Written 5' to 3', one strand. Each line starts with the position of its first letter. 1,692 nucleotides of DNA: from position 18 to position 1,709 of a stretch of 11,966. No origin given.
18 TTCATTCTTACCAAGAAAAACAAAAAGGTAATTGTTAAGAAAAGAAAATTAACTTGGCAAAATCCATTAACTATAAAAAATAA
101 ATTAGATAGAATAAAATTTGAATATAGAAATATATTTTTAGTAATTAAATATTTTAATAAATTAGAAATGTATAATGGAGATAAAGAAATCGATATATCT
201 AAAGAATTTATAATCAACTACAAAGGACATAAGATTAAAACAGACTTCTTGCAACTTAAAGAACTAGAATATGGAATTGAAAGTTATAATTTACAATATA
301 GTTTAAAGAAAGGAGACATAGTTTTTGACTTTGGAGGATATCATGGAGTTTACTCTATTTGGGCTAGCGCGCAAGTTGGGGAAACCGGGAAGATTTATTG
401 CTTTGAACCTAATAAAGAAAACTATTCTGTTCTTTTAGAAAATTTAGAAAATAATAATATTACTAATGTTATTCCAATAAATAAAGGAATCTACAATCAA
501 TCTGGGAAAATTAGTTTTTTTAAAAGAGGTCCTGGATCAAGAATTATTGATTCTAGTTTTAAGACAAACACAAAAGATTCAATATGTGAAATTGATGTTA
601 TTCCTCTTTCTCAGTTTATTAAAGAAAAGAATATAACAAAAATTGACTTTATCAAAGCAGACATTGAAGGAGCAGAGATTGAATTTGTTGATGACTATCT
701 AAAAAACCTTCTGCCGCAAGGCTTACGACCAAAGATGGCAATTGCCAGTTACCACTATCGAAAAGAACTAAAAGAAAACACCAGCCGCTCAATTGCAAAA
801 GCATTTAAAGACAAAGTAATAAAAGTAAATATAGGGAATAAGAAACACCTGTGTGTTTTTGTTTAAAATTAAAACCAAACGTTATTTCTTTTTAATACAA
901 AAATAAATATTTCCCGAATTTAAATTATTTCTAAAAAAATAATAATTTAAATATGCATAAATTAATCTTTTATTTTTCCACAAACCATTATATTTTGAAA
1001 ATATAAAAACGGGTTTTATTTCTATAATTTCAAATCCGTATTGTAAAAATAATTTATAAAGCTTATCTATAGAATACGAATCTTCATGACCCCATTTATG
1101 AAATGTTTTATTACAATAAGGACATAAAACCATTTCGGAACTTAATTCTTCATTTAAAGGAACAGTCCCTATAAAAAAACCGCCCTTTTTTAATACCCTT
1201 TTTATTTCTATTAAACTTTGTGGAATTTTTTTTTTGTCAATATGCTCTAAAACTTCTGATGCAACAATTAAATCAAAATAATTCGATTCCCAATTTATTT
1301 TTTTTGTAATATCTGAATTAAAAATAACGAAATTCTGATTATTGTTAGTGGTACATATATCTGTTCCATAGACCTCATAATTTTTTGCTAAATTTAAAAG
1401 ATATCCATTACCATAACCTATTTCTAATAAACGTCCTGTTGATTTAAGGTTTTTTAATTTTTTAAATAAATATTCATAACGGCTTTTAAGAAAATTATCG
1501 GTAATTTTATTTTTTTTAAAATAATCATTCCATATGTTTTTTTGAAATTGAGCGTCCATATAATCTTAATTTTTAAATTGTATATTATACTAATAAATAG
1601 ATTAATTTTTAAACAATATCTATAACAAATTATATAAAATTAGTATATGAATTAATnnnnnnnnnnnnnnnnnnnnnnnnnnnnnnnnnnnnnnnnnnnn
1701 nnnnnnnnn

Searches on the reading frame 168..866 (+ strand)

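Call 36: search_protein_families(library=ncbifam, proteins=[window:168-866:+], max_evalue=0.001)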
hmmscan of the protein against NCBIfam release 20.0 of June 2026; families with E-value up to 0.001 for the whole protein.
window:168-866:+ (232 aa): 6 families
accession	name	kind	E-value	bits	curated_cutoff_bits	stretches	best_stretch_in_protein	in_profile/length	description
TIGR01444.1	fkbM_fam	subfamily_domain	7.4e-24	84.8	37.7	1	52-177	2-127/143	FkbM family methyltransferase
NF008823.0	PRK11873.1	subfamily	3.6e-05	23.4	263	1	45-101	74-130/272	arsenite methyltransferase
NF047824.1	tRNAwyosineTaw2Meth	equivalog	7e-05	22.6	350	1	47-105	92-149/245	tRNA(Phe) (4-demethylwyosine(37)-C(7)) aminocarboxypropyltransferase Taw2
NF001556.0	PRK00377.1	equivalog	7.3e-05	22.6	238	1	45-107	37-99/198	cobalt-precorrin-6Y C(15)-methyltransferase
TIGR02469.1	CbiT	equivalog_domain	0.00012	22.4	78.3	1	45-104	16-74/124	precorrin-6Y C5,15-methyltransferase (decarboxylating) subunit CbiT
NF047729.1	tRNAMtaseTaw21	equivalog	0.00092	18.5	400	0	39-111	97-168/250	tRNA 4-demethylwyosine(37)-methyltransferase Taw21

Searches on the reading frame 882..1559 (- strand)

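Call 36: search_protein_families(library=ncbifam, proteins=[window:882-1559:-], max_evalue=0.001)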
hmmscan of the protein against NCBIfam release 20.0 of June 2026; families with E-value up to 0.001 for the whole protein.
window:882-1559:- (225 aa): 7 families
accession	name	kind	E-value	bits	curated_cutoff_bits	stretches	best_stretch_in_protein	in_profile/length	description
TIGR02072.1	BioC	equivalog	3.5e-06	27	184.95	1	29-182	21-177/244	malonyl-ACP O-methyltransferase BioC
TIGR01983.1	UbiG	equivalog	2.7e-05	23.6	102.95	1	21-139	30-158/228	bifunctional 2-polyprenyl-6-hydroxyphenol methylase/3-demethylubiquinol 3-O-methyltransferase UbiG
NF008686.0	PRK11705.1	equivalog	5.4e-05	22.4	400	1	13-130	141-264/383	cyclopropane fatty acyl phospholipid synthase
NF041675.1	sarc_dimgly_tmase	equivalog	9.4e-05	22.5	550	1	83-153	123-191/278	sarcosine/dimethylglycine N-methyltransferase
NF045667.1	MTase_DVU1556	equivalog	0.00011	21.7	155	1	36-130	18-118/213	DVU_1556 family methyltransferase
TIGR04345.1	ovoA_Cterm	equivalog_domain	0.0003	20.4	170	0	72-132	112-170/242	putative 4-mercaptohistidine N1-methyltransferase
NF043040.1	corrin_prot_MT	hypoth_equivalog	0.0003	20.3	180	0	40-130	41-146/216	corrinoid protein-associated methyltransferase CpaM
